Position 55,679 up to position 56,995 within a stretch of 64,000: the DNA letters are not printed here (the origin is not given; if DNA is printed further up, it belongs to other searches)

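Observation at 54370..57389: Tight three-gene operon on a mobilizable element: HEPN-like Rx4H protein, HNH-like nuclease, small serine hydrolase. Candidate novel defence or conflict system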

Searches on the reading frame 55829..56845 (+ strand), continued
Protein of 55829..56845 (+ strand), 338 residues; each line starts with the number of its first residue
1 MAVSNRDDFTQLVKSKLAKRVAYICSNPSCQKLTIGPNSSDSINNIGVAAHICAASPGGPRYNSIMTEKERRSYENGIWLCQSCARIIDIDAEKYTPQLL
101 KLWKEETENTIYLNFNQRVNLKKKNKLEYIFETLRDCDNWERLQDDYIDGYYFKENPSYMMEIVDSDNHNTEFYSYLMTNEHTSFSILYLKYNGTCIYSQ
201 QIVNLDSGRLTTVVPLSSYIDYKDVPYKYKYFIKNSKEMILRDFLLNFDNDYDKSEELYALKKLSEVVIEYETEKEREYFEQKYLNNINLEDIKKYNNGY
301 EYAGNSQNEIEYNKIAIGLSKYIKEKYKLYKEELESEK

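Call 54: predict_structure(alignment_id=A2)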
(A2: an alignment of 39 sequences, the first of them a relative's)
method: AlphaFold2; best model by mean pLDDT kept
length: 338 residues; sequences in the alignment: 39
mean_pLDDT: 72.7   pTM: 0.63
mean pLDDT of the five models: 72.7, 72.0, 70.8, 67.8, 67.4
residues with pLDDT >= 90: 114; 70-90: 94; 50-70: 33; < 50: 97
segments of 3 or more residues with pLDDT < 50: 1-11, 13-24, 26-62, 71-92, 113-123
pLDDT, mean of each block of 10 residues (from residue 1): 37 44 49 48 38 44 54 43 43 50 54 44 68 90 84 87 89 84 89 87 89 94 90 96 90 85 94 95 81 80 89 92 92 81
secondary structure, 60 per line:
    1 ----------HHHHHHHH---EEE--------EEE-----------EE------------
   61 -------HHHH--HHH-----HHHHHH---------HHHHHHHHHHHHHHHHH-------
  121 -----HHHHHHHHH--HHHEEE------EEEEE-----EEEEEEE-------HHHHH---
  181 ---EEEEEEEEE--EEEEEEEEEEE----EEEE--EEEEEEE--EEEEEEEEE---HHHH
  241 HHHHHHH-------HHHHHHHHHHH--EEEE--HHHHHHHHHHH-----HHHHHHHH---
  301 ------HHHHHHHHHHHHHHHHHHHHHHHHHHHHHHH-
elements in order: H11-18 E22-24 E33-35 H68-71 H82-87 H97-113 H126-134 E140-142 E149-153 E159-165 H173-177 E184-192 E195-205 E210-213 E216-222 E225-233 H237-247 H255-265 E268-271 H274-284 H290-297 H307-337

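Call 77: search_dna_similar(query=window:55829-56842:+, collection=plasmids, mode=protein, max_evalue=0.00001, max_rows=15)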
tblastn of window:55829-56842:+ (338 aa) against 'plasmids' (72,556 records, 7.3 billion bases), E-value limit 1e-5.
Records with a match: 270; places in all: 271; records where one place covers at least 80% of the query: 0.
Best place of each record, by identity: <60% 270.
By first word of the organism name: Pseudomonas 122; Salmonella 36; Escherichia 22; Agrobacterium 14; Rhizobium 13; Enterobacter 11; Moellerella 8; Klebsiella 5; Ketogulonicigenium 4; Citrobacter 3; and 28 more.
By predicted mobility (MOB-suite, as given by PLSDB): non-mobilizable 191; conjugative 67; mobilizable 12.
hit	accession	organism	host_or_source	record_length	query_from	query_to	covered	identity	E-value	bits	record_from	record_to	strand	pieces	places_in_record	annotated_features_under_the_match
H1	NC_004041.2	Rhizobium etli CFN 42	-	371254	4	217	63%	29.1%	2e-23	108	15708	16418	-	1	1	HNH endonuclease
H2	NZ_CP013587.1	Rhizobium phaseoli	Phaseolus vulgaris,Whole ...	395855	4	217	63%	29.1%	2e-23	108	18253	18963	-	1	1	HNH endonuclease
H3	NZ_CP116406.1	Escherichia coli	Post-treated (biosolid) sample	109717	1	144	43%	42.7%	9e-29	124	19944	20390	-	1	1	hypothetical protein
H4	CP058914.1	Escherichia coli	-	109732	1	144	43%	42.7%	9e-29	124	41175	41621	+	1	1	hypothetical protein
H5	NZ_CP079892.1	Escherichia fergusonii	pig,pig feces,feces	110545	1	144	43%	42.7%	9e-29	124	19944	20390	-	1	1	hypothetical protein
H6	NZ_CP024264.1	Escherichia coli O169:H41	-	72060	1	144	43%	42.7%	2e-28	123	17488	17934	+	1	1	hypothetical protein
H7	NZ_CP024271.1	Escherichia coli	-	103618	1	144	43%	42.7%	2e-28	123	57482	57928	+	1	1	hypothetical protein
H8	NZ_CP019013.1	Escherichia coli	Homo sapiens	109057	1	144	43%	42.7%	2e-28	123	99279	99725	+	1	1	hypothetical protein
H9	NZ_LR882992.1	Escherichia coli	-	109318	1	144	43%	42.7%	2e-28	123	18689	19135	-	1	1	hypothetical protein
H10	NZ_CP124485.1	Escherichia coli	environmental: river near WWTP effluent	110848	1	144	43%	42.7%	2e-28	123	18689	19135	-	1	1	hypothetical protein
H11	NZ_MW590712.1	Escherichia coli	-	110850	1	144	43%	42.7%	2e-28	123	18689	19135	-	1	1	hypothetical protein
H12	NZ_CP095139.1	Escherichia coli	Homo sapiens,Cell culture,Chronic wound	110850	1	144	43%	42.7%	2e-28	123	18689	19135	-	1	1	hypothetical protein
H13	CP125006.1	Escherichia coli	Fecal sludge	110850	1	144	43%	42.7%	2e-28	123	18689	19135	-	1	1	hypothetical protein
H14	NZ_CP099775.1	Shigella sonnei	Homo sapiens,whole genome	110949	1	144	43%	42.7%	2e-28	123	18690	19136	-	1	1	hypothetical protein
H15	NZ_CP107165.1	Escherichia coli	Urine,human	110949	1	144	43%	42.7%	2e-28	123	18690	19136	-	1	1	hypothetical protein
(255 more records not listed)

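Call 89: search_protein_families(library=pfam, proteins=[L042:339-1460:+, L042:3143-4450:+, L043:7041-7988:+, L043:9020-13735:+], max_evalue=0.01)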
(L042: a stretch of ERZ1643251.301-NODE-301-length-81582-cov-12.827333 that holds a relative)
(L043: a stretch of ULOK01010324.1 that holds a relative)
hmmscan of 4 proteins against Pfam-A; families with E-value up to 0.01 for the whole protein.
L042:339-1460:+ (373 aa): 1 family
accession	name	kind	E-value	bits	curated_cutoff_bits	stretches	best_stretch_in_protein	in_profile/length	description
PF14175.11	YaaC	-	4.1e-25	89.3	27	1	24-319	2-307/307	YaaC-like Protein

L042:3143-4450:+ (435 aa): 1 family
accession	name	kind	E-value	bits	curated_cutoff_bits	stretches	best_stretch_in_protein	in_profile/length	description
PF01076.25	Mob_Pre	-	9.3e-44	150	25.5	1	21-225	1-196/196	Plasmid recombination enzyme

L043:7041-7988:+ (315 aa): 2 families
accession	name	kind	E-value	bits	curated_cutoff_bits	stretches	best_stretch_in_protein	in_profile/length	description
PF18928.5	DUF5677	-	0.0003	21.3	27.1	1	77-157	6-89/166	Family of unknown function (DUF5677)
PF08976.17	EF-hand_11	-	0.004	18.4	21.7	0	141-182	21-62/105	EF-hand domain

L043:9020-13735:+ (1571 aa): 6 families
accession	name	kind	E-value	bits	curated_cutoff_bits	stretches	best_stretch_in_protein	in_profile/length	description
PF21941.2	SMEK_N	-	6.7e-24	84.8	27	1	10-152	1-139/140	SMEK domain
PF00931.28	NB-ARC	-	0.00051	19.8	23.5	1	208-243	6-42/248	NB-ARC domain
PF24883.2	NPHP3_N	-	0.0023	18.6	24.8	0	215-242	16-45/164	Nephrocystin 3, N-terminal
PF13173.12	AAA_14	-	0.0059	17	27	1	220-296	3-80/129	AAA domain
PF25199.1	nSTAND_NTPase5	-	0.0062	16.8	34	0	210-325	28-137/145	Novel STAND NTPase 5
PF00004.35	AAA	-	0.0086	17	21.2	0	225-323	4-111/131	ATPase family associated with various cellular activities (AAA)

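Call 101: search_protein_families(library=phrogs, proteins=[window:55829-56845:+], max_evalue=0.001)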
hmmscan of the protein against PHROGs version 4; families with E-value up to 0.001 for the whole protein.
window:55829-56845:+ (338 aa): 5 families
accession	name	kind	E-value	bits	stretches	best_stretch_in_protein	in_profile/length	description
phrog_29098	-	unknown function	2.2e-30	107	1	3-122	3-124/486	-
phrog_21516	-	unknown function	1.1e-25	91.9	1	13-123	1-115/252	-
phrog_34329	-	unknown function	2.3e-21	77.5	1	5-123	4-126/368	-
phrog_29016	-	unknown function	3.9e-20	73.2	1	115-298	165-346/389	-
phrog_37652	-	unknown function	0.00039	21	1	45-98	36-89/253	-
